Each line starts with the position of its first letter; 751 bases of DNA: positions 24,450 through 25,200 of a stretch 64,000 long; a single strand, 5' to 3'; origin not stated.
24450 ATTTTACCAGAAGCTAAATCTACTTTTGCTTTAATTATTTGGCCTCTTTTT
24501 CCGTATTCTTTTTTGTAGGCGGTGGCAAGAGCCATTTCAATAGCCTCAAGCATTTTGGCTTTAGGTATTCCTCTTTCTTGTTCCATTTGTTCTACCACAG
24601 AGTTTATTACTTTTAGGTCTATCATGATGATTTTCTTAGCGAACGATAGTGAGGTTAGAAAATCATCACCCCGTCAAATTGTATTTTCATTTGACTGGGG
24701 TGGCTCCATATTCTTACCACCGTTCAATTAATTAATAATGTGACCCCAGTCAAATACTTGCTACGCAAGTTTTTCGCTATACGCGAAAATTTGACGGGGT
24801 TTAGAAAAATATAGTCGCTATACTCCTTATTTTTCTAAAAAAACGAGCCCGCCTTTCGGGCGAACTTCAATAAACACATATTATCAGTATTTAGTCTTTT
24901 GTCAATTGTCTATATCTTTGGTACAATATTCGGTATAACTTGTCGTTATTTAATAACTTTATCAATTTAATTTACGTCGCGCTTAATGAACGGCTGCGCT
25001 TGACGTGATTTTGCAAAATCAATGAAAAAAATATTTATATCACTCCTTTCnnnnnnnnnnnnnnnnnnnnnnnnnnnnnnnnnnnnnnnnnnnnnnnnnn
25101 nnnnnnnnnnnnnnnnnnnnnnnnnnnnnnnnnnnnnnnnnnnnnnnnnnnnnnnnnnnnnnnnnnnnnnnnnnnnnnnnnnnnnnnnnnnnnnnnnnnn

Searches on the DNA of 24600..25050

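Call 21: search_rna_families(source=window, start=24600, end=25050, threshold=evalue, max_evalue=10)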
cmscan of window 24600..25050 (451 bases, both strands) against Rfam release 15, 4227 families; matches with E-value up to 10: 6.
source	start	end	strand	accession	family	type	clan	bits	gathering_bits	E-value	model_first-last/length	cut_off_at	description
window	25007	25044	+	RF00267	snoR64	Gene; snRNA; snoRNA; CD-box;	-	16.7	45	4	49-85/94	no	Small nucleolar RNA R64/Z200 family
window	24619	24650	+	RF00151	SNORD58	Gene; snRNA; snoRNA; CD-box;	CL00064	15.9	42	1.6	1-65/65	no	Small nucleolar RNA SNORD58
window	24799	24840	-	RF04156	MIR2670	Gene; miRNA;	-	11.9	117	6.3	1-200/200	no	MIR2670 microRNA precursor family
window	24652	24673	-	RF01310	sR7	Gene; snRNA; snoRNA; CD-box;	-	11.4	37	4.6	1-57/57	no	Small nucleolar RNA sR7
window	24603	24643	-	RF02350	psRNA6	Gene; sRNA;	-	9.2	60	3.4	1-333/333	no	Nitrosomonas sRNA psRNA6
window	24800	24847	-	RF02350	psRNA6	Gene; sRNA;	-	8.5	60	5.6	1-333/333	no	Nitrosomonas sRNA psRNA6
